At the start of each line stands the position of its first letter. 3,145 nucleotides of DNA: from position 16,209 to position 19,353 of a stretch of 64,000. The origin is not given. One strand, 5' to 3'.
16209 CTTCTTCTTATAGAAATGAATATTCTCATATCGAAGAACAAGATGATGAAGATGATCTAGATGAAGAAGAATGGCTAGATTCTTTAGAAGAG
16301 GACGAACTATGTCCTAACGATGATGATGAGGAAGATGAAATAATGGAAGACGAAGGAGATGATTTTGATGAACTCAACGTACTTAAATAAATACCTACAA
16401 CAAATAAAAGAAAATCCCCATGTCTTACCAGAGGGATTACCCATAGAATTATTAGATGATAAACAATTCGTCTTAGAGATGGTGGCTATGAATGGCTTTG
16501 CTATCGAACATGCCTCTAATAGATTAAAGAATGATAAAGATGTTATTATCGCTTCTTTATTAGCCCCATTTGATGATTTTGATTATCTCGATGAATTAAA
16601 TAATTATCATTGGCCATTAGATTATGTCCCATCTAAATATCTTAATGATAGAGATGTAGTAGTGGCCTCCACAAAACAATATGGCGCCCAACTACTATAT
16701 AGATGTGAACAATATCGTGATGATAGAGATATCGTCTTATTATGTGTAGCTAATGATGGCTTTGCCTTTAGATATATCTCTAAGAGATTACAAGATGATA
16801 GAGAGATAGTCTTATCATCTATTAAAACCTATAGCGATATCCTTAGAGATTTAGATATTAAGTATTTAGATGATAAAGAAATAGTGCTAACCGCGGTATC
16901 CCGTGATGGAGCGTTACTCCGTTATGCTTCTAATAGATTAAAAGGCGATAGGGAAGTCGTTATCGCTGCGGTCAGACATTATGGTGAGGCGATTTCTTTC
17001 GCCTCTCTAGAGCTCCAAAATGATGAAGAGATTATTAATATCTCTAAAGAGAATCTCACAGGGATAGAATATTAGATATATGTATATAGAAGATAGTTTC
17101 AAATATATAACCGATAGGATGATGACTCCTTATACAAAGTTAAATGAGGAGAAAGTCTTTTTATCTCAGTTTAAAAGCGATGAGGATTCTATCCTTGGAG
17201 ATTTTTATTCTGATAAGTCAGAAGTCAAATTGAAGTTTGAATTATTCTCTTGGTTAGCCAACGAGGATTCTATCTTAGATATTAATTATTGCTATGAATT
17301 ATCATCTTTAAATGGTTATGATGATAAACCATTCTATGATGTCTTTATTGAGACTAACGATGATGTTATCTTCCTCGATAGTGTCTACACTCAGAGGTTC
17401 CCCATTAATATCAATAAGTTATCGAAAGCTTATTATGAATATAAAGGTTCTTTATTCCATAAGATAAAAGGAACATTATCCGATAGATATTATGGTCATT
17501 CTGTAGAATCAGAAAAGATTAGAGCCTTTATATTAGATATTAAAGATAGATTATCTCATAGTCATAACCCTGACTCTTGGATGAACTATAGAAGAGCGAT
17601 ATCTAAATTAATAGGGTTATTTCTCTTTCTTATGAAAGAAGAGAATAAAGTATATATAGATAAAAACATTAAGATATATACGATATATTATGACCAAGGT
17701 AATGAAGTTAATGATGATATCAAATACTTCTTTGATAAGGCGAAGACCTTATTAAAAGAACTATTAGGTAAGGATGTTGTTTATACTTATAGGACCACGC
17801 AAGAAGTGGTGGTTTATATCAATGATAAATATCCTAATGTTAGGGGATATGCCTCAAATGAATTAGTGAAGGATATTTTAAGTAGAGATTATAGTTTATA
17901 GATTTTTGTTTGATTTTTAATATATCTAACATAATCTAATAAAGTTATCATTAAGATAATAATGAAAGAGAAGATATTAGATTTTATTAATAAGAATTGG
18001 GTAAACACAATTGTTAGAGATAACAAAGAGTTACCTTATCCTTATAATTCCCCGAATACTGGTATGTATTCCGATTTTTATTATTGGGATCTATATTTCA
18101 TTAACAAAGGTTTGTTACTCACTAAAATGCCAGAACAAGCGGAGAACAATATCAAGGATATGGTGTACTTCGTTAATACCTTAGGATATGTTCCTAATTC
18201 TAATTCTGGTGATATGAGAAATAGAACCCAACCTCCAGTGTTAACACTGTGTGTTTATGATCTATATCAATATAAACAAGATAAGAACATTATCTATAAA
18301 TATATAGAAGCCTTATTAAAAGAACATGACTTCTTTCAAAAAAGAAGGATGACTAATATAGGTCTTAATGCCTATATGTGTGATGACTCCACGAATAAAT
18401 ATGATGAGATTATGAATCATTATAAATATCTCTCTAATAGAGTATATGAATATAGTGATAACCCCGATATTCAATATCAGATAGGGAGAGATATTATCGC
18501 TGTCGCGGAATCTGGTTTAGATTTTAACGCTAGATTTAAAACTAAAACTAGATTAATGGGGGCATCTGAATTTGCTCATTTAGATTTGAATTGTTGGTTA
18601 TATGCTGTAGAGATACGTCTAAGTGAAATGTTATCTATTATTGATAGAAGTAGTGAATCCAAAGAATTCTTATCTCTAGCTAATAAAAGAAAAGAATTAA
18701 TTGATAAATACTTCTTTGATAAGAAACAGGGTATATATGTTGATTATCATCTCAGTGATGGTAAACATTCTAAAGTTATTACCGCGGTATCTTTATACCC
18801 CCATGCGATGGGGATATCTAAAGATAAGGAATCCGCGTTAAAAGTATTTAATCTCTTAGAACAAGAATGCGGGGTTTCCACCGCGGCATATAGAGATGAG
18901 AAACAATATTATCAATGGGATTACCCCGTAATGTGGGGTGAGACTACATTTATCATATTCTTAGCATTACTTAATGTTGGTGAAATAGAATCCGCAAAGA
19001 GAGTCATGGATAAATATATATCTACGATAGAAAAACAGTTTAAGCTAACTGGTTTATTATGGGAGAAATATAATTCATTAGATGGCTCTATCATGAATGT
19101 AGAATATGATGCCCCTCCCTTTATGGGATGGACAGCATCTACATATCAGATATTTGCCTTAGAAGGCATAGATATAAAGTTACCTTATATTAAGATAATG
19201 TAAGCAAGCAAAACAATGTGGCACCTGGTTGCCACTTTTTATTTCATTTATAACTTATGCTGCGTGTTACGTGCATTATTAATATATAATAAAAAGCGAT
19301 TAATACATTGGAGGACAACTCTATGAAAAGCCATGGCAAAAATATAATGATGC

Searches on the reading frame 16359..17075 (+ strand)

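Call 80: search_protein_families(library=pfam, proteins=[window:16359-17075:+], max_evalue=0.00001)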
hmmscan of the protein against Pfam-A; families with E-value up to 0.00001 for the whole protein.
window:16359-17075:+ (238 aa): 1 family
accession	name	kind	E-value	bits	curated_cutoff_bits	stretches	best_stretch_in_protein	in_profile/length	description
PF13475.11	DUF4116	-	1.2e-49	166.1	24.9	4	172-220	1-49/49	Domain of unknown function (DUF4116)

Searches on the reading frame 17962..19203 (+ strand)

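Call 80: search_protein_families(library=pfam, proteins=[window:17962-19203:+], max_evalue=0.00001)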
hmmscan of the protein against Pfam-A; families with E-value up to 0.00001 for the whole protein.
window:17962-19203:+ (413 aa): 3 families
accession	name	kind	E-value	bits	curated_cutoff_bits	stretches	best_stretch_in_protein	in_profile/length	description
PF01204.24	Trehalase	-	5.1e-56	191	21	1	34-395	124-504/512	Trehalase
PF22422.2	MGH1-like_GH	-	7.7e-21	75.5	27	1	42-376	7-346/356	Mannosylglycerate hydrolase MGH1-like glycoside hydrolase domain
PF03200.22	Glyco_hydro_63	-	4.1e-11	42.8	22.4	0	77-266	143-313/492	Glycosyl hydrolase family 63 C-terminal domain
